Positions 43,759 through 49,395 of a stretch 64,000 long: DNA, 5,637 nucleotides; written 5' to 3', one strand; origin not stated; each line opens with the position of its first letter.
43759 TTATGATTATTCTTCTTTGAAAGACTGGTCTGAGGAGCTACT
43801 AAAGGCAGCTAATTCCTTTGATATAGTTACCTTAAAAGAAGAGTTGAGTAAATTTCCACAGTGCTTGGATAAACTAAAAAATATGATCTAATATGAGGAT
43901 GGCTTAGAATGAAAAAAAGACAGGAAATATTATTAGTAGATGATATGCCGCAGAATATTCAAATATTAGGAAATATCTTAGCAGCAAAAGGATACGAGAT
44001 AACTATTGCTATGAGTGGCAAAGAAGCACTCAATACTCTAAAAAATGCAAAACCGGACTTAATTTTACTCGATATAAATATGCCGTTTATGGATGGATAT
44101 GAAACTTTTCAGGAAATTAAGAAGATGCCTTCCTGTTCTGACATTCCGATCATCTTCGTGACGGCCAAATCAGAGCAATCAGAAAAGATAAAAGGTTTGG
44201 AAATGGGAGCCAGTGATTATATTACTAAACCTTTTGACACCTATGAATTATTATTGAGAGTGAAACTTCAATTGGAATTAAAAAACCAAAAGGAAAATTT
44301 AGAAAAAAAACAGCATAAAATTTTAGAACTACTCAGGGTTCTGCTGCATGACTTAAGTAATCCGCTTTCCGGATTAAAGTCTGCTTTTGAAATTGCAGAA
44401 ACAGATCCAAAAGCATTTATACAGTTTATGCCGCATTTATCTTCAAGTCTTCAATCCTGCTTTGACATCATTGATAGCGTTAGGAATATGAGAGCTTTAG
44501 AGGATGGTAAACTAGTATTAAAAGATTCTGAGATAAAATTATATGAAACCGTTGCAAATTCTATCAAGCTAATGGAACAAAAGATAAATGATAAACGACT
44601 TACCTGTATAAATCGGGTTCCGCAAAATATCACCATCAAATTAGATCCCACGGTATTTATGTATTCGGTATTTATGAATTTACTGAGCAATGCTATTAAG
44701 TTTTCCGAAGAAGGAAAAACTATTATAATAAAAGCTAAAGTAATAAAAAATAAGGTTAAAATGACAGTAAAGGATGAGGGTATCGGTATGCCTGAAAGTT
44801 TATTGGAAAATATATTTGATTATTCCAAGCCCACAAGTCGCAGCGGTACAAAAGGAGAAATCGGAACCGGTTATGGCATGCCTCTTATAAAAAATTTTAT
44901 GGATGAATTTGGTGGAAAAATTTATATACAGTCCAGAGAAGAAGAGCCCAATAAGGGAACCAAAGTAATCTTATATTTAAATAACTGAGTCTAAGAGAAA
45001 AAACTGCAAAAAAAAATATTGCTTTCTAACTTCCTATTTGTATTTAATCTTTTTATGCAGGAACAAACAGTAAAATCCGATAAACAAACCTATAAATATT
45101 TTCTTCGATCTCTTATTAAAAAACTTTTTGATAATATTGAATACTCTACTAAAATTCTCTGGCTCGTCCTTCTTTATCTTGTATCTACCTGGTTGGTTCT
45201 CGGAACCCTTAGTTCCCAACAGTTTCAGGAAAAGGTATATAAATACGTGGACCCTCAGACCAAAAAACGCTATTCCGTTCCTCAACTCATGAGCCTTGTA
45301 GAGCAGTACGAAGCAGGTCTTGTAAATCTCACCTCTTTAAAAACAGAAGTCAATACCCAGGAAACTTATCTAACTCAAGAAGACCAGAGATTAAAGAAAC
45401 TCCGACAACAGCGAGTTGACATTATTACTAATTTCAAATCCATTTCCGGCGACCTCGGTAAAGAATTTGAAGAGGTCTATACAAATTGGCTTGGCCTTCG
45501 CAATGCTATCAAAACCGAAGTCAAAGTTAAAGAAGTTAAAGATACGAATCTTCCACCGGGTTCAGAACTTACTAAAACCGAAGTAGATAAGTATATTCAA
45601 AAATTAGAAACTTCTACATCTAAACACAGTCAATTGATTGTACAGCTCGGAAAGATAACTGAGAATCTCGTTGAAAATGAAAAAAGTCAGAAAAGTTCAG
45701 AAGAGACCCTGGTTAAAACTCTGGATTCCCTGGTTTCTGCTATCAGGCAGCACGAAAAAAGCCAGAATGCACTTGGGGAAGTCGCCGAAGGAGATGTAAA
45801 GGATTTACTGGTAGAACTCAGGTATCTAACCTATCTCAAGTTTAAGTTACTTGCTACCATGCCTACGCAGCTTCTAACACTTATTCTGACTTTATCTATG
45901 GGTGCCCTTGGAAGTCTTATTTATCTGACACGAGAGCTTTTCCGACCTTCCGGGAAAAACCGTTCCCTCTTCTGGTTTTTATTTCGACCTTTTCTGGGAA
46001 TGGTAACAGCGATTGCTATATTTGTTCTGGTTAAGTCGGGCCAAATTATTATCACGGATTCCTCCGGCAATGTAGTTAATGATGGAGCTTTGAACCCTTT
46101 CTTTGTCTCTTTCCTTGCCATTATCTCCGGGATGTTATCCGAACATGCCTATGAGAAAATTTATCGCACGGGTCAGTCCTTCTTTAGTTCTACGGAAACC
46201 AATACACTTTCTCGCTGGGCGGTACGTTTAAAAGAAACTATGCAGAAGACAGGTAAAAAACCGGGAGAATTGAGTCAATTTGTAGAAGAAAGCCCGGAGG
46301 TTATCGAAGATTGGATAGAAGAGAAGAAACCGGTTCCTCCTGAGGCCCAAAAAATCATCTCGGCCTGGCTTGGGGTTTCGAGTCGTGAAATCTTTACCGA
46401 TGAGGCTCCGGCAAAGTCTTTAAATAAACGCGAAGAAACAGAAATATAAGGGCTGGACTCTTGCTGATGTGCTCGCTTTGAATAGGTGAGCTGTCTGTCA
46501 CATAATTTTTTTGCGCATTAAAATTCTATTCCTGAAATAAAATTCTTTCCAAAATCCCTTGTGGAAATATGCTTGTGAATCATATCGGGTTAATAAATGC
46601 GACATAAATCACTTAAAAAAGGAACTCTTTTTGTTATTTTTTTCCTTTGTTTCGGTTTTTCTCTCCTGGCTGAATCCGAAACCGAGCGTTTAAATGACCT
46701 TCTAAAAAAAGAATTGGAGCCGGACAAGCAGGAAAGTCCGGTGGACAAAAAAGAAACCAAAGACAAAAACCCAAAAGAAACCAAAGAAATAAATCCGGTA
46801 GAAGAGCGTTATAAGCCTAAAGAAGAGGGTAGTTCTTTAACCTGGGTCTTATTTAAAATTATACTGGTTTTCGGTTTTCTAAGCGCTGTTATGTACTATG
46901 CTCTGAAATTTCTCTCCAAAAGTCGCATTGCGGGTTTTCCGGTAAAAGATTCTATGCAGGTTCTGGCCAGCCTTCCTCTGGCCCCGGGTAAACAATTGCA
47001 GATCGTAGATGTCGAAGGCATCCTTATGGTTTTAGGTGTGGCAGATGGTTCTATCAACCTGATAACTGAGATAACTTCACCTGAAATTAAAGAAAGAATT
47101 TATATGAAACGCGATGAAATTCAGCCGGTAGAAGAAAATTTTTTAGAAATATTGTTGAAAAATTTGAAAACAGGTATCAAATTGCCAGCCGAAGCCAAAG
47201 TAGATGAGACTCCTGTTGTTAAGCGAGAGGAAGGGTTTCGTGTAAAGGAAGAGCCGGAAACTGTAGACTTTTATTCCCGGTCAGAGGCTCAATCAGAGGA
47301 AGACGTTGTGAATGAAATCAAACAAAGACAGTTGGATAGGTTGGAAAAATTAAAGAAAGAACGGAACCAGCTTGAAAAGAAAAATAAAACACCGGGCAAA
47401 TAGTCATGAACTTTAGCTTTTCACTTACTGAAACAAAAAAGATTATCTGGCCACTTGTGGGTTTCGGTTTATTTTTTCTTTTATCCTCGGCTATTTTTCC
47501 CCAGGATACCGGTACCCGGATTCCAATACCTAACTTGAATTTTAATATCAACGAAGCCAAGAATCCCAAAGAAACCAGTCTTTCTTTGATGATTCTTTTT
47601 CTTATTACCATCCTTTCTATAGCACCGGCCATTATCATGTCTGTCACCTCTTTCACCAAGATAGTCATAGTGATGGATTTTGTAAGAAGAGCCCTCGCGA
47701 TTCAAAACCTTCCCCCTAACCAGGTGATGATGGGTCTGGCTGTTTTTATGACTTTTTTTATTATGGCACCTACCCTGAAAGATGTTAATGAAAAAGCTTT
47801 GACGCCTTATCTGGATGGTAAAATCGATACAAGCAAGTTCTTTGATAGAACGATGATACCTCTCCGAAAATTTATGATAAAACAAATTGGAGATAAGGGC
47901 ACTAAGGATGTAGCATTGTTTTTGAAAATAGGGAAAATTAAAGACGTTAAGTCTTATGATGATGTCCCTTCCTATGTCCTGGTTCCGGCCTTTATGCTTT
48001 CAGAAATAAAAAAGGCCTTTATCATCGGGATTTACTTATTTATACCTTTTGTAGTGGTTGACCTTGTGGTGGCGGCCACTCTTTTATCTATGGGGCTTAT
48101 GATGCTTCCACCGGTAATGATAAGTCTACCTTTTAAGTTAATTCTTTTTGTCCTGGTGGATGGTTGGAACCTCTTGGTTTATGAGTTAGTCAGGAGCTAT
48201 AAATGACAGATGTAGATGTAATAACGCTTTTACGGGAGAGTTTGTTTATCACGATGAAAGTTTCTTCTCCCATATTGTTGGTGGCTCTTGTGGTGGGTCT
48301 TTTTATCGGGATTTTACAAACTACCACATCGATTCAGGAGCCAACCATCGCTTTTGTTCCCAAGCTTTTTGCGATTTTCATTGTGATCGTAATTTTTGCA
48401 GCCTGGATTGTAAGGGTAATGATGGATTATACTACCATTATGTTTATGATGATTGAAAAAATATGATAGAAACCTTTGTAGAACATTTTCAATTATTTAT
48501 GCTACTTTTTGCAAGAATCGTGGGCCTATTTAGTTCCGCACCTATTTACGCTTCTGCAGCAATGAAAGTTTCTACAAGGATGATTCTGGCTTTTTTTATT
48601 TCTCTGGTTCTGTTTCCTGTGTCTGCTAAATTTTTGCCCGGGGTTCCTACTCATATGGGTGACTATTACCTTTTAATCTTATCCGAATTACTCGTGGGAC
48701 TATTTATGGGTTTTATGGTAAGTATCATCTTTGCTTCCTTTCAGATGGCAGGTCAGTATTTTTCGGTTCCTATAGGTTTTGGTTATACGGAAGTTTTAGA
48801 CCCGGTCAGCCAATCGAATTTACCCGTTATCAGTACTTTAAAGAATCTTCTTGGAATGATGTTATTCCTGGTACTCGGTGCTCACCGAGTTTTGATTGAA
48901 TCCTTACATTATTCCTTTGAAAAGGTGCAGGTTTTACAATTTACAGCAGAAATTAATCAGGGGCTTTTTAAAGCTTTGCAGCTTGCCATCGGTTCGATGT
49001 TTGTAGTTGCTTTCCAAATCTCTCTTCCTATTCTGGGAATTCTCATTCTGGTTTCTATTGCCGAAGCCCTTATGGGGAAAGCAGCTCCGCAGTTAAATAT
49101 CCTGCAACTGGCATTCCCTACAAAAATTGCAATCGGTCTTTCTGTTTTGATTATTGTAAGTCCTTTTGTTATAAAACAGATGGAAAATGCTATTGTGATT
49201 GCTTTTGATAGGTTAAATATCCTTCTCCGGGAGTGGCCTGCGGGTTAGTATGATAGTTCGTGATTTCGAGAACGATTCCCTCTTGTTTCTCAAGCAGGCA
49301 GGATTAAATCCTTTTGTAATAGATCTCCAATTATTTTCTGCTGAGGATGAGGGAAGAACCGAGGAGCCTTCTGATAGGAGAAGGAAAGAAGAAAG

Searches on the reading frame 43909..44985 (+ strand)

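Call 29: search_protein_families(library=pfam, proteins=[window:43909-44985:+], max_evalue=0.001)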
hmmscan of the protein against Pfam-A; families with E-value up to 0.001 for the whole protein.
window:43909-44985:+ (359 aa): 3 families
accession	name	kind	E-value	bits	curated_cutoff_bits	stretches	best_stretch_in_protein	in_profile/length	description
PF00072.30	Response_reg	-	2.7e-32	111.7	30.2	1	7-118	1-110/111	Response regulator receiver domain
PF02518.31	HATPase_c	-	1.7e-20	74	26.4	1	250-357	5-107/111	Histidine kinase-, DNA gyrase B-, and HSP90-like ATPase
PF13581.12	HATPase_c_2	-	0.00013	22.4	27.4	1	259-339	40-113/127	Histidine kinase-like ATPase domain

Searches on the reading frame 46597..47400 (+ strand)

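Call 29: search_protein_families(library=pfam, proteins=[window:46597-47400:+], max_evalue=0.001)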
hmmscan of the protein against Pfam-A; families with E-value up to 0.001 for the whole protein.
window:46597-47400:+ (268 aa): 1 family
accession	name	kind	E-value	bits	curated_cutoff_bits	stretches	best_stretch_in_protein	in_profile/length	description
PF04347.18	FliO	-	1.8e-12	47.6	22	1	117-190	19-90/91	Flagellar biosynthesis protein, FliO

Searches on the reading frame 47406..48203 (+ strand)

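Call 29: search_protein_families(library=pfam, proteins=[window:47406-48203:+], max_evalue=0.001)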
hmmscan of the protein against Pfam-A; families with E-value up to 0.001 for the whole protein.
window:47406-48203:+ (266 aa): 1 family
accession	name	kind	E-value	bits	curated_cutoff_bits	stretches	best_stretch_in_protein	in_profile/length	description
PF00813.25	FliP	-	1.9e-74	250.2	26.9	1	66-261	1-191/191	FliP family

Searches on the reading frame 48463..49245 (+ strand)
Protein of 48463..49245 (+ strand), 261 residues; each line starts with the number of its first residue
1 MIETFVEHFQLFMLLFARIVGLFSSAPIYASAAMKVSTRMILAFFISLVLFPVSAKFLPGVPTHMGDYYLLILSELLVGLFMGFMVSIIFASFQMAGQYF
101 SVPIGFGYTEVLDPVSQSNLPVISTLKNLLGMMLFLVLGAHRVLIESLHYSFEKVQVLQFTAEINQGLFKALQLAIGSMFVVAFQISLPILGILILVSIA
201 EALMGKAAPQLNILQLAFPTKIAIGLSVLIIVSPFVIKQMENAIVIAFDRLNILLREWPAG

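Call 29: search_protein_families(library=pfam, proteins=[window:48463-49245:+], max_evalue=0.001)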
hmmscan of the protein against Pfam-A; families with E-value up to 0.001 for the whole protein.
window:48463-49245:+ (261 aa): 1 family
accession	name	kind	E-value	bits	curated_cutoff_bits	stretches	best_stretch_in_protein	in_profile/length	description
PF01311.25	Bac_export_1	-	3.1e-55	187.7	27.8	1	10-244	2-227/230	Bacterial export proteins, family 1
